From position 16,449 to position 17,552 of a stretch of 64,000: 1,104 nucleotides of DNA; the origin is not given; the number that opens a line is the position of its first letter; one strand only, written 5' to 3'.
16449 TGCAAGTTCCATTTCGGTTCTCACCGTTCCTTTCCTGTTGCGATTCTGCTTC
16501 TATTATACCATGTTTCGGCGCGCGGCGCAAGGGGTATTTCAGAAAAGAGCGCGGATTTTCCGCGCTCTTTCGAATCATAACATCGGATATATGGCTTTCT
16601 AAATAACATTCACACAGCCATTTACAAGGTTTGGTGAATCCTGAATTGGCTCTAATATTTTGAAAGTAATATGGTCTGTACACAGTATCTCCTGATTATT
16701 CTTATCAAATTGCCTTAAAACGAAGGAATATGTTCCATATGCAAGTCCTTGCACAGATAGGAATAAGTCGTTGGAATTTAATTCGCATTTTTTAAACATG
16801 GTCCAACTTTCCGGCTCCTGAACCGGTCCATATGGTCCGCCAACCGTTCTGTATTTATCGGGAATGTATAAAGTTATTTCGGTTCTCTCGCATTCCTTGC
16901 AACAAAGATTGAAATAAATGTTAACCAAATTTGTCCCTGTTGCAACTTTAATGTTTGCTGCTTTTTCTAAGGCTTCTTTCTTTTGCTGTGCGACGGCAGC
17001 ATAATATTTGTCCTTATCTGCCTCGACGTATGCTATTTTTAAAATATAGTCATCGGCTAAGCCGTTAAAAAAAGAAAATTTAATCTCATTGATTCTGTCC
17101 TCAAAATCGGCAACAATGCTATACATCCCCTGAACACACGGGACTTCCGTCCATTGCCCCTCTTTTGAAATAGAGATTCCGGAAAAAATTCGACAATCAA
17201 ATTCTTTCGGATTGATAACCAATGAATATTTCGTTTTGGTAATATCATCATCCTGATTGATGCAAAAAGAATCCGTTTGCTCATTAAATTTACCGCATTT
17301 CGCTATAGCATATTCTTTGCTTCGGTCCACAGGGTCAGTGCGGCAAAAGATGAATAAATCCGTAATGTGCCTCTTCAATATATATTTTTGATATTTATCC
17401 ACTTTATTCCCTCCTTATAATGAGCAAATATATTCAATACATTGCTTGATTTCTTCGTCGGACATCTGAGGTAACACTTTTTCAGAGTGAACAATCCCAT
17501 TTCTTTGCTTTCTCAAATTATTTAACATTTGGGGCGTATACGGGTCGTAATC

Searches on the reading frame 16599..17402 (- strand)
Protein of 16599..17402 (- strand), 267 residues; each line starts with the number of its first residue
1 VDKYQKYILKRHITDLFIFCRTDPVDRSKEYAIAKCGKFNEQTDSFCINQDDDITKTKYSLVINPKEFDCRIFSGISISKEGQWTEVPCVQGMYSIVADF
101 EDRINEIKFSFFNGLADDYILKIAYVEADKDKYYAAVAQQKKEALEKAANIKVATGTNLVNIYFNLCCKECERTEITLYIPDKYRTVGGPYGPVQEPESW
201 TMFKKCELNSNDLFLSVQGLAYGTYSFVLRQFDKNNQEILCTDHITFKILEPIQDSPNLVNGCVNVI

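Call 4: search_protein_families(library=pfam, proteins=[window:16599-17402:-], max_evalue=1)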
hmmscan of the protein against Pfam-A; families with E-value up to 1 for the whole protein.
window:16599-17402:- (267 aa): 3 families
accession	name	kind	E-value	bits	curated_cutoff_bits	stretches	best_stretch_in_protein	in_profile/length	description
PF13069.11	DUF3933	-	0.0045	17.3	25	1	131-160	13-42/52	Protein of unknown function (DUF3933)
PF22321.2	Zona_CL2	-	0.0059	17.1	26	1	47-126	36-117/154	Zonadhesin, second cohesin-like domain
PF19713.4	DUF6208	-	0.034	13.5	25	0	76-141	120-184/316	Family of unknown function (DUF6208)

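Call 5: search_protein_families(library=padloc, proteins=[window:16599-17402:-], max_evalue=1)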
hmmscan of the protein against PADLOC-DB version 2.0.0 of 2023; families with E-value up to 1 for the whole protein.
window:16599-17402:- (267 aa): 0 families

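Call 6: search_protein_families(library=ncbifam, proteins=[window:16599-17402:-], max_evalue=1)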
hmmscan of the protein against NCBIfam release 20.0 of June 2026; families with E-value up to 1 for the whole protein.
window:16599-17402:- (267 aa): 0 families

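Call 7: search_protein_families(library=phrogs, proteins=[window:16599-17402:-], max_evalue=1)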
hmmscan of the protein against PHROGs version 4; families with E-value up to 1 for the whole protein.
window:16599-17402:- (267 aa): 2 families
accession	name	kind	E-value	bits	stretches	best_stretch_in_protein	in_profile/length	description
phrog_18482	-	unknown function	0.068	14.1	1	143-192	103-151/195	-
phrog_16875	-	unknown function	0.8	10.9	0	26-53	21-49/80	-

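Call 10: search_solved_structures(query=window:16599-17402:-, max_evalue=10)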
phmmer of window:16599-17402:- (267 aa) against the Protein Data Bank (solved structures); distinct sequences matched with E-value up to 10: 42.
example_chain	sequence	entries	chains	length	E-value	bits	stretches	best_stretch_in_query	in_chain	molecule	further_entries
9cuo_A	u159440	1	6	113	0.17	14.7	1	165-210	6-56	Protein cereblon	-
8dey_A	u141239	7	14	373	0.23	14.3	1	158-210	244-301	Protein cereblon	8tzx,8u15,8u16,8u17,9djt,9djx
9os2_B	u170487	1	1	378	0.24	14.2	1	158-210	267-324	Protein cereblon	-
9w2f_B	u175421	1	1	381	0.24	14.2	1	158-210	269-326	Protein cereblon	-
4tz4_C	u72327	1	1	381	0.24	14.2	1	158-210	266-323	Protein cereblon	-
9oty_B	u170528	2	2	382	0.24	14.2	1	158-210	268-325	Protein cereblon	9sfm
7lps_B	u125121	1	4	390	0.25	14.2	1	158-210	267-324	Protein cereblon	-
9nr3_B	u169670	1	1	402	0.26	14.1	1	158-210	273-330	Protein cereblon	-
9hpi_B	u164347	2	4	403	0.27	14.1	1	158-210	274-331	Protein cereblon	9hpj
9hne_C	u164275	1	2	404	0.27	14.1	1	158-209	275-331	Protein cereblon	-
10ay_B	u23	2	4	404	0.27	14.1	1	158-209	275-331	Protein cereblon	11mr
7u8f_A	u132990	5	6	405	0.27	14.1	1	158-209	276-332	Protein cereblon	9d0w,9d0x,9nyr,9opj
12bp_Z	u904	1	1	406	0.27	14.1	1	158-209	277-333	Protein cereblon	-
5hxb_Z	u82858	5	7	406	0.27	14.1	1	158-209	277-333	Protein cereblon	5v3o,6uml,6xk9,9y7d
8oiz_B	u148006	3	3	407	0.27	14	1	158-209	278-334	Protein cereblon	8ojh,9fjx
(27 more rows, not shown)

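Call 12: find_homologous_proteins(query=window:16599-17402:-, max_evalue=0.01)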
Query window:16599-17402:- (267 aa): 120 proteins with E <= 0.01 among 337 candidates.
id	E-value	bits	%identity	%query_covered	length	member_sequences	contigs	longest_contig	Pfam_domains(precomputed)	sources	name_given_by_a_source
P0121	3.3e-161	553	93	96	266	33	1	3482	-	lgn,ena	-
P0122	6.6e-85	303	56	100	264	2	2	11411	-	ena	-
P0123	1.8e-84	302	54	100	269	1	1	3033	-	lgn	-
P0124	3.4e-84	301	53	100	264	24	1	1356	-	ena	-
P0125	1.6e-83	298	52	100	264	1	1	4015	-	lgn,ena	-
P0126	4.2e-83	297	51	100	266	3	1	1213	-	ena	-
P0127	1.3e-82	296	53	100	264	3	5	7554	-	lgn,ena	-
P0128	8.7e-82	293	51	95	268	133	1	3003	-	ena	-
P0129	4.0e-81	291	52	95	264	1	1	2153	-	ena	-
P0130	3.3e-80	288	51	100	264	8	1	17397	-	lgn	-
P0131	3.7e-80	287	51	100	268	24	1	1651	-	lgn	-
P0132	4.7e-80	287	51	100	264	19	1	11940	-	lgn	-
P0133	4.8e-80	287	51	100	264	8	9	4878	-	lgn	-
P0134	2.3e-79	285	50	100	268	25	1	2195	-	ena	-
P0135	1.4e-78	282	50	100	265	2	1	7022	-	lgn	-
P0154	6.1e-58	215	48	94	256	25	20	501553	-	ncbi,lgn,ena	-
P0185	2.2e-51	193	40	84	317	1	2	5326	PF03118.22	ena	-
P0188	2.8e-50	189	41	84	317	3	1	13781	PF03118.22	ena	-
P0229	7.4e-32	129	36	80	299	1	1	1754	PF03118.22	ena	-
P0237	1.1e-21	96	32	93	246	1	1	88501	-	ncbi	-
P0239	2.0e-20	92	33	81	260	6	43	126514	-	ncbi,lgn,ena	-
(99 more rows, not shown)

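Call 15: find_encoding_contigs(protein=P0154, flank=8000, max_places=5)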
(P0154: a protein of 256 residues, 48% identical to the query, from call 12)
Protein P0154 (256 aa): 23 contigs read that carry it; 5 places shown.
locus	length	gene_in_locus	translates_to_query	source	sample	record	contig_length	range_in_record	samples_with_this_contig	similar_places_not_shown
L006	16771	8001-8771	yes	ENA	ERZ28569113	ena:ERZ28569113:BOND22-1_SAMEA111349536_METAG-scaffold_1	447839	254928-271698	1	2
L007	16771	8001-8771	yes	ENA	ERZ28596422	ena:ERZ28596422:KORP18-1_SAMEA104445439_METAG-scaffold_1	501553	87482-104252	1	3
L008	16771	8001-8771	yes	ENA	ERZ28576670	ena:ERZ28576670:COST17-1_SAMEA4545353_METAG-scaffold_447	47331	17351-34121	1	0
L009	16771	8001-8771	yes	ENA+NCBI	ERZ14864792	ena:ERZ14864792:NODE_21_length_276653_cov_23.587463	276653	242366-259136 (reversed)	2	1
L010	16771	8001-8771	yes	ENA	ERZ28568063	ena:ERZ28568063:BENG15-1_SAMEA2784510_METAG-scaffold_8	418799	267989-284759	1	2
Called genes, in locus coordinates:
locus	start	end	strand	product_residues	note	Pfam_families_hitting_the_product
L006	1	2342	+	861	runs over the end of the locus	PF01624:MutS_I, PF05188:MutS_II, PF05192:MutS_III, PF05190:MutS_IV, PF00488:MutS_V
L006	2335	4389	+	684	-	PF02518:HATPase_c, PF13589:HATPase_c_3, PF01119:DNA_mis_repair, PF08676:MutL_C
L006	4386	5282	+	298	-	PF01745:IPT, PF01715:IPPT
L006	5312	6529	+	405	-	PF01053:Cys_Met_Meta_PP (weak), PF06838:Met_gamma_lyase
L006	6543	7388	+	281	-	PF01522:Polysacc_deac_1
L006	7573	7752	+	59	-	PF08281:Sigma70_r4_2 (faint), PF12844:HTH_19 (weak), PF01381:HTH_3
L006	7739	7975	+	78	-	-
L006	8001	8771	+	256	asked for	-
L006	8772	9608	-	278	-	PF02311:AraC_binding (weak), PF00165:HTH_AraC (weak), PF12833:HTH_18, PF00165:HTH_AraC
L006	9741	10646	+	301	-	PF00892:EamA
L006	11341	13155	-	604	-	PF03551:PadR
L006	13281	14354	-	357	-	PF00589:Phage_integrase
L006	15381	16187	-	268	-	PF02811:PHP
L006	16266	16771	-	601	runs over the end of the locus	PF07944:Beta-AFase-like_GH127_cat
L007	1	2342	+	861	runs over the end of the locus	PF01624:MutS_I, PF05188:MutS_II, PF05192:MutS_III, PF05190:MutS_IV, PF00488:MutS_V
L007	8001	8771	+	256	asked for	-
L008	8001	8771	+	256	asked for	-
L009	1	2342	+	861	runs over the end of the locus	PF01624:MutS_I, PF05188:MutS_II, PF05192:MutS_III, PF05190:MutS_IV, PF00488:MutS_V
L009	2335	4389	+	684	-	PF02518:HATPase_c, PF13589:HATPase_c_3, PF01119:DNA_mis_repair, PF08676:MutL_C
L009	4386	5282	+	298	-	PF01745:IPT, PF01715:IPPT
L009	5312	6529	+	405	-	PF01053:Cys_Met_Meta_PP (weak), PF06838:Met_gamma_lyase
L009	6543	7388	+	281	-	PF01522:Polysacc_deac_1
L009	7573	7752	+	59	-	PF08281:Sigma70_r4_2 (faint), PF12844:HTH_19 (weak), PF01381:HTH_3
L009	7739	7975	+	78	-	-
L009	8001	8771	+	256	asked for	-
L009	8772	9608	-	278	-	PF02311:AraC_binding (weak), PF00165:HTH_AraC (weak), PF12833:HTH_18, PF00165:HTH_AraC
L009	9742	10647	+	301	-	PF00892:EamA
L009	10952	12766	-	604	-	PF03551:PadR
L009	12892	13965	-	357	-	PF00589:Phage_integrase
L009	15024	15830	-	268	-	PF02811:PHP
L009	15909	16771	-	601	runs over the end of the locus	PF07944:Beta-AFase-like_GH127_cat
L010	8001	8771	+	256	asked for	-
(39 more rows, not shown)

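Call 30: predict_structure(alignment_id=A1)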
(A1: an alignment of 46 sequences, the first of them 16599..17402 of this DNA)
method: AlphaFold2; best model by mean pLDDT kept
length: 267 residues; sequences in the alignment: 46
mean_pLDDT: 88.9   pTM: 0.66
mean pLDDT of the five models: 88.9, 87.7, 87.1, 87.0, 85.9
residues with pLDDT >= 90: 193; 70-90: 53; 50-70: 9; < 50: 12
segments of 3 or more residues with pLDDT < 50: 256-267
pLDDT, mean of each block of 10 residues (from residue 1): 92 90 77 77 94 91 87 94 95 94 96 94 95 91 93 92 95 96 88 88 94 93 96 95 94 60 35
secondary structure, 60 per line:
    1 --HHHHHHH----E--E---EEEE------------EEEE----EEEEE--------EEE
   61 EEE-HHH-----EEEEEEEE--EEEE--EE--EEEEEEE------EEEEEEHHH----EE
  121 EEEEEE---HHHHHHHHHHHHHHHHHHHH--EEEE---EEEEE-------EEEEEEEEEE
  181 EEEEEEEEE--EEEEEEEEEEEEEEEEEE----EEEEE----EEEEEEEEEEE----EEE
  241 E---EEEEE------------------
elements in order: H3-9 E21-24 E37-40 E45-49 E58-63 E73-80 E83-86 E93-99 E106-111 E119-126 H130-149 E152-155 E159-163 E171-189 E192-209 E214-218 E223-233 E238-241 E245-249

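Call 34: fold_search(model_id=the predicted structure, library=pdb)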
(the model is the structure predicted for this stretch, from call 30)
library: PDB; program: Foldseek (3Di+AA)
matches with E <= 10: 1819; with E <= 0.001: 52
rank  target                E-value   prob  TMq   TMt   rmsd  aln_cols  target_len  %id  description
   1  5j12_C                1.8e-05  1.00  0.26  0.35  15.0       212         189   11  Structure of human TSLP:TSLPR in complex with mouse IL-7Ralpha (released 2017-04-05)
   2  6p67_I                2.7e-05  1.00  0.24  0.32  15.8       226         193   12  Crystal Structure of a Complex of human IL-7Ralpha with an anti-IL-7Ralpha 2B8 Fab (released 2019-09-04)
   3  4fxt_D                3.4e-05  1.00  0.22  0.29  20.2       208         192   10  Crystal structure of a DUF3823 family protein (BACOVA_02663) from Bacteroides ovatus ATCC 8483 at 2.77 A resolution (released 2012-07-25)
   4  4fxt_J                4.2e-05  1.00  0.23  0.30  20.1       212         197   10  Crystal structure of a DUF3823 family protein (BACOVA_02663) from Bacteroides ovatus ATCC 8483 at 2.77 A resolution (released 2012-07-25)
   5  4fxt_A                4.5e-05  1.00  0.22  0.30  20.1       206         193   11  Crystal structure of a DUF3823 family protein (BACOVA_02663) from Bacteroides ovatus ATCC 8483 at 2.77 A resolution (released 2012-07-25)
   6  4fxt_E                5.0e-05  1.00  0.22  0.28  20.1       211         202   10  Crystal structure of a DUF3823 family protein (BACOVA_02663) from Bacteroides ovatus ATCC 8483 at 2.77 A resolution (released 2012-07-25)
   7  4fxt_G                6.2e-05  1.00  0.24  0.31  20.1       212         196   10  Crystal structure of a DUF3823 family protein (BACOVA_02663) from Bacteroides ovatus ATCC 8483 at 2.77 A resolution (released 2012-07-25)
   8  5e53_A                6.6e-05  1.00  0.26  0.24  17.0       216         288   10  Crystal structure of chicken CNTN1 FN1-FN3 domains (released 2016-08-31)
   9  4fxt_M                6.6e-05  1.00  0.22  0.29  19.6       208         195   10  Crystal structure of a DUF3823 family protein (BACOVA_02663) from Bacteroides ovatus ATCC 8483 at 2.77 A resolution (released 2012-07-25)
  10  4lxo_A                6.9e-05  1.00  0.23  0.32  14.1       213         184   14  Crystal structure of 9,10Fn3-elegantin chimera (released 2014-08-06)
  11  5j11_C                7.3e-05  1.00  0.26  0.35  15.2       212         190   11  Structure of human TSLP in complex with TSLPR and IL-7Ralpha (released 2017-04-05)
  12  4fxt_K                7.7e-05  1.00  0.22  0.29  20.1       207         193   10  Crystal structure of a DUF3823 family protein (BACOVA_02663) from Bacteroides ovatus ATCC 8483 at 2.77 A resolution (released 2012-07-25)
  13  4fxt_F                7.7e-05  1.00  0.22  0.29  20.1       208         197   10  Crystal structure of a DUF3823 family protein (BACOVA_02663) from Bacteroides ovatus ATCC 8483 at 2.77 A resolution (released 2012-07-25)
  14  7s2r_A                8.6e-05  1.00  0.24  0.32  14.1       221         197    8  nanobody bound to IL-2Rg (released 2022-03-30)
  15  8ent_C                8.6e-05  1.00  0.23  0.31  15.4       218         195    8  Interleukin-21 signaling complex with IL-21R and IL-2Rg (released 2023-06-28)
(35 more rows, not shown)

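Call 42: search_dna_similar(query=window:16599-17402:-, collection=phages, mode=protein, max_evalue=0.001)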
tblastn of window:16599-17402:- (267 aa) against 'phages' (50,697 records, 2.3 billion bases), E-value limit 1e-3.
No match.

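Call 44: search_dna_similar(query=window:16599-17402:-, collection=plasmids, mode=protein, max_evalue=0.001)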
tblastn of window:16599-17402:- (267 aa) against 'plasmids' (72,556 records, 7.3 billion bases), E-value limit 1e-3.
No match.

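Call 47: find_related_loci(query=A1, collection=viral_contigs, flank=8000)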
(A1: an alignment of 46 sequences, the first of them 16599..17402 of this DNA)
Query A1 (267 aa) in viral_contigs; peptide patterns used: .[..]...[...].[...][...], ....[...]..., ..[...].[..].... (x = any residue, [..] = any of these).
206 stretches matched a pattern; 2 encode a relative of the query (tblastn E <= 1e-3); 2 distinct loci.
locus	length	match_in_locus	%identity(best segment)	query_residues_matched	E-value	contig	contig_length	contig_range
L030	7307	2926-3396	33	99-249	3e-19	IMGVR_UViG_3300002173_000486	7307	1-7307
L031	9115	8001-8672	28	25-249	4e-17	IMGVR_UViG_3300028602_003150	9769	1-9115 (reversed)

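Call 51: search_protein_families(library=pfam, proteins=[L030:455-2644:+, L030:2647-3402:+, L030:3684-4046:+, L030:4253-5551:+, L030:5533-6888:+, L031:5774-7963:+, L031:4098-5000:+, L031:5077-5580:+, L031:3602-4084:+], max_evalue=0.01)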
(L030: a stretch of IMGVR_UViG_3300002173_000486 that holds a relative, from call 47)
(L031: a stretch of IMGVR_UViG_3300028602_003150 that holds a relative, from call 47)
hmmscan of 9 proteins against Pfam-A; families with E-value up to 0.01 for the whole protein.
L030:455-2644:+ (729 aa): 3 families
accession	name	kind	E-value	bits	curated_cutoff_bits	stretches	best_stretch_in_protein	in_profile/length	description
PF01381.28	HTH_3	-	6.2e-15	55.4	23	1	21-75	1-55/55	Helix-turn-helix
PF12844.13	HTH_19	-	4.4e-10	39.7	30.2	1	20-79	3-62/64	Helix-turn-helix domain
PF13560.12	HTH_31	-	2.6e-07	31.3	27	1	20-72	5-58/64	Helix-turn-helix domain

L030:2647-3402:+ (251 aa): 0 families

L030:3684-4046:+ (120 aa): 7 families
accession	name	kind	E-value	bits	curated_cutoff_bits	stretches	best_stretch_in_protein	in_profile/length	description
PF13384.12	HTH_23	-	0.00021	21.5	24.6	1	2-27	3-28/50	Homeodomain-like domain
PF13518.12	HTH_28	-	0.003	18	25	1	6-46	2-41/52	Helix-turn-helix domain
PF05659.16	RPW8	-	0.0035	17.4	30.4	0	25-91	36-112/139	Arabidopsis broad-spectrum mildew resistance protein RPW8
PF07750.17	GcrA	-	0.0056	17.5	26.9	1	4-43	6-46/155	GcrA cell cycle regulator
PF08281.18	Sigma70_r4_2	-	0.0061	16.6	25.7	0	14-34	24-44/54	Sigma-70, region 4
PF14803.11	Zn_ribbon_Nudix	-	0.0067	16.8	25.6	1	68-98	3-33/34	Nudix N-terminal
PF04981.18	NMD3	-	0.0075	16.3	24.9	0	48-99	1-47/243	NMD3 family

L030:4253-5551:+ (432 aa): 3 families
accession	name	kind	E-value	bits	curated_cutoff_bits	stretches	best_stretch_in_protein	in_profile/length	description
PF00239.26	Resolvase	-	2.7e-32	112.3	23.3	1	19-164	2-143/145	Resolvase, N terminal domain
PF07508.19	Recombinase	-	1e-22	80.7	21.1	1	185-290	1-100/102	Recombinase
PF13408.12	Zn_ribbon_recom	-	6.5e-10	39.7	25.3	1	307-356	2-49/58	Recombinase zinc beta ribbon domain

L030:5533-6888:+ (451 aa): 3 families
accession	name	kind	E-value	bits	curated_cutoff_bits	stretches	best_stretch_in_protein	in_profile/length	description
PF00239.26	Resolvase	-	3.2e-34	118.5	23.3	1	27-175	1-144/145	Resolvase, N terminal domain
PF07508.19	Recombinase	-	1.2e-19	70.9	21.1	1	200-306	3-102/102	Recombinase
PF13408.12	Zn_ribbon_recom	-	7.5e-09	36.3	25.3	1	318-379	1-57/58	Recombinase zinc beta ribbon domain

L031:5774-7963:+ (729 aa): 5 families
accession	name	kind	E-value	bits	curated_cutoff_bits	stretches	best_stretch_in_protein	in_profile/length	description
PF01381.28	HTH_3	-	2.3e-15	56.8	23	1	9-63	1-55/55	Helix-turn-helix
PF12844.13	HTH_19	-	1.6e-12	47.6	30.2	1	7-67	2-62/64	Helix-turn-helix domain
PF13560.12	HTH_31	-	0.00017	22.3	27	1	8-60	5-58/64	Helix-turn-helix domain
PF13443.12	HTH_26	-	0.00036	21.2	22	1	8-61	1-55/63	Cro/C1-type HTH DNA-binding domain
PF07022.19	Phage_CI_repr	-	0.0022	18.7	22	0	8-67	2-61/65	Bacteriophage CI repressor helix-turn-helix domain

L031:4098-5000:+ (300 aa): 1 family
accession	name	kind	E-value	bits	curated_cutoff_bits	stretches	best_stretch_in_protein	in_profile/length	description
PF01541.30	GIY-YIG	-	0.00012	22.7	22.6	1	190-285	2-69/78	GIY-YIG catalytic domain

L031:5077-5580:+ (167 aa): 0 families

L031:3602-4084:+ (160 aa): 0 families

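Call 72: search_protein_representatives(alignment_id=A1)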
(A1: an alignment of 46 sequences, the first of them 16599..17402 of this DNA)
Query: 46 sequences, 248 profile positions. Proteins with E-value up to 0.001 (for the whole library): 376; up to 1e-10: 311; up to 1e-30: 192. The best 150 are listed.
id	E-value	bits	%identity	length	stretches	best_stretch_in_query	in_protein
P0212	9.4e-94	329.6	-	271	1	1-248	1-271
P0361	1.2e-90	319.5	-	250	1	1-245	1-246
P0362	2.7e-88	311.8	-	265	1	1-248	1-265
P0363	1.1e-84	300.0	-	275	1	1-241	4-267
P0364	7.9e-82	290.6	-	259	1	1-242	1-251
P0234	2.0e-80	286.0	-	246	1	1-241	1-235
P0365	1.2e-79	283.5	-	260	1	1-234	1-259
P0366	1.5e-79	283.2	-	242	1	1-248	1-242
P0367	2.7e-78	279.0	-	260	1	1-247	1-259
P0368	6.8e-76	271.2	-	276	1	1-240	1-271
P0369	1.6e-75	269.9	-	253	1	1-237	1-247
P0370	1.6e-75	269.9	-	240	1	1-240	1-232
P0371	1.8e-75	269.7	-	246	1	1-235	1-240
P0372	2.4e-75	269.4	-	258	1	1-240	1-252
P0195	3.4e-75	268.8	-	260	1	1-241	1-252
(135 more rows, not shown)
